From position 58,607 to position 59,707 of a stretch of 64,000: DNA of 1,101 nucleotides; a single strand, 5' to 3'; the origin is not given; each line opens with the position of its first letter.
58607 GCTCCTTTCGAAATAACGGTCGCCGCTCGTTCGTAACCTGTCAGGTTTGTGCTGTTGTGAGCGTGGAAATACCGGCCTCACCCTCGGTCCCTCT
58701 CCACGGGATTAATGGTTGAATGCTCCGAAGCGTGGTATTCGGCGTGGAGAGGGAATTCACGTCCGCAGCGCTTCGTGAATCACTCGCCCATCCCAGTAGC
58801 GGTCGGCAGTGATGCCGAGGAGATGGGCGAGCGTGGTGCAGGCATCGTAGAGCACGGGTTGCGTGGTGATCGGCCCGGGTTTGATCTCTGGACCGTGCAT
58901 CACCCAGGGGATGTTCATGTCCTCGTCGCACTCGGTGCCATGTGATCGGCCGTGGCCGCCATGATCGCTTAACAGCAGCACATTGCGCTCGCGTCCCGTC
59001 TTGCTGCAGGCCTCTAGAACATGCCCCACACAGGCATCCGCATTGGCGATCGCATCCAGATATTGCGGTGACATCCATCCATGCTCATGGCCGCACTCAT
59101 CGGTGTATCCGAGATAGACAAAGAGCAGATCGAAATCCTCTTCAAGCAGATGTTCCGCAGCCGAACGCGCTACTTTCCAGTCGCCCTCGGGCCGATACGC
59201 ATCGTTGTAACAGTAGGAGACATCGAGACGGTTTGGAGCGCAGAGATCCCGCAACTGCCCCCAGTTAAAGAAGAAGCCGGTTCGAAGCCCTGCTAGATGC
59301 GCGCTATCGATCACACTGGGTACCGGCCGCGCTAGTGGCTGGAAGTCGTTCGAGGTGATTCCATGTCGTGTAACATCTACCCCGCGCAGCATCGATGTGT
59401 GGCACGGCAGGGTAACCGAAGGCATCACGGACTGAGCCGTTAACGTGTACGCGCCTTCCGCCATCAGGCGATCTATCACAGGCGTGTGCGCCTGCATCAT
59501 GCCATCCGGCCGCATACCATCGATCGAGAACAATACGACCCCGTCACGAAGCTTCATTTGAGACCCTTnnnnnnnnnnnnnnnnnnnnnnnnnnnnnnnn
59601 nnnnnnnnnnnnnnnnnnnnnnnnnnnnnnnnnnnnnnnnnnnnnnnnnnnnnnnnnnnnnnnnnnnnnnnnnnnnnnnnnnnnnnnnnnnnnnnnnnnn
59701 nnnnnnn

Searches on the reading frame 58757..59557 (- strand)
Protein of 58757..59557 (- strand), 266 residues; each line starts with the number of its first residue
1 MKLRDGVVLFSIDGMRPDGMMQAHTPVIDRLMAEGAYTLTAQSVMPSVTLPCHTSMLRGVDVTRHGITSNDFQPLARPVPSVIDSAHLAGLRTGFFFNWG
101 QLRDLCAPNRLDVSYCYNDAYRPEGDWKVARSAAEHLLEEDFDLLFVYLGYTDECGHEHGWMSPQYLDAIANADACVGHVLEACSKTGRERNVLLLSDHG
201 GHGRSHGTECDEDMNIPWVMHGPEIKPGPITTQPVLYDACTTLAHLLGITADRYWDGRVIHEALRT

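Call 8: search_protein_families(library=pfam, proteins=[window:58757-59557:-], max_evalue=0.001)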
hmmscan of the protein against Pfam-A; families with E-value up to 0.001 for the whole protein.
window:58757-59557:- (266 aa): 3 families
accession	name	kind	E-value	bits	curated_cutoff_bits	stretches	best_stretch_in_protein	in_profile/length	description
PF01663.27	Phosphodiest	-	1.1e-29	104.6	23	2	7-72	1-67/342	Type I phosphodiesterase / nucleotide pyrophosphatase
PF00884.28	Sulfatase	-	5.9e-11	42.7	25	1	155-248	195-300/301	Sulfatase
PF01676.23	Metalloenzyme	-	4.6e-09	36.6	24.3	1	128-227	133-227/252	Metalloenzyme superfamily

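Call 54: find_encoding_contigs(protein=window:58757-59557:-, flank=10000, max_places=8)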
Protein window:58757-59557:- (266 aa): 12 contigs read that carry it; 5 places shown.
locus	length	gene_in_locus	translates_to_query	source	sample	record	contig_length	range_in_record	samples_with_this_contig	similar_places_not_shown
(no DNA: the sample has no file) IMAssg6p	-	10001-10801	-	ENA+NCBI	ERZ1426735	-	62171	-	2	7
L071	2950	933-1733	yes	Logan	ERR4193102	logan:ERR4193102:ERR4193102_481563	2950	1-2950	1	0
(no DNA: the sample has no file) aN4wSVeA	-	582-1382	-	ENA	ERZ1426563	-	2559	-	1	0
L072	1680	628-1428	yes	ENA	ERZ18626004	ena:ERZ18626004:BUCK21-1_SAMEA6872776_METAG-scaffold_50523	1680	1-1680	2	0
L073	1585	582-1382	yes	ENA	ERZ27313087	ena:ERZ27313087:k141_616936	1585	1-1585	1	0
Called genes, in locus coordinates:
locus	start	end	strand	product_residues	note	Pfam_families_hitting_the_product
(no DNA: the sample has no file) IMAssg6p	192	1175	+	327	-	PF00005:ABC_tran, PF13304:AAA_21 (weak)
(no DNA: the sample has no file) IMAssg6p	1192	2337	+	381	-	PF12679:ABC2_membrane_2, PF12698:ABC2_membrane_3, PF01061:ABC2_membrane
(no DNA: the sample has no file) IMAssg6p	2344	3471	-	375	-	PF05448:AXE1 (faint), PF01738:DLH, PF22244:GCE_fung (faint)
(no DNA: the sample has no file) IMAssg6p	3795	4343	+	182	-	-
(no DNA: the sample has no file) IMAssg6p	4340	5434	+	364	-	PF07676:PD40 (faint)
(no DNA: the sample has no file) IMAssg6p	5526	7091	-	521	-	PF11340:DUF3142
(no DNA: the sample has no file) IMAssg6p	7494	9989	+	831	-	PF07719:TPR_2 (faint)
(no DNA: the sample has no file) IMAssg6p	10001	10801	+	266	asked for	PF01663:Phosphodiest, PF01676:Metalloenzyme, PF00884:Sulfatase (weak)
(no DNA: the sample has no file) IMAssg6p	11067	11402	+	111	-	-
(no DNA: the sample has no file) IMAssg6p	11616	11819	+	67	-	-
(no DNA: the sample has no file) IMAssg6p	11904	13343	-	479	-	PF07394:DUF1501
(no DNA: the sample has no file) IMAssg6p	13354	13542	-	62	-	-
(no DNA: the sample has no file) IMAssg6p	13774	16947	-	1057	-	PF07635:PSCyt1, PF07583:PSCyt2, PF07587:PSD1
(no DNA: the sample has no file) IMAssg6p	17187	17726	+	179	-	-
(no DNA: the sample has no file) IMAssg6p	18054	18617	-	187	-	-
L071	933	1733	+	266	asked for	PF01663:Phosphodiest, PF01676:Metalloenzyme, PF00884:Sulfatase (weak)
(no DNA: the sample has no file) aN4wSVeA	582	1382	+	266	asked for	PF01663:Phosphodiest, PF01676:Metalloenzyme, PF00884:Sulfatase (weak)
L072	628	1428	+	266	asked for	PF01663:Phosphodiest, PF01676:Metalloenzyme, PF00884:Sulfatase (weak)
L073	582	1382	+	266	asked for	PF01663:Phosphodiest, PF01676:Metalloenzyme, PF00884:Sulfatase (weak)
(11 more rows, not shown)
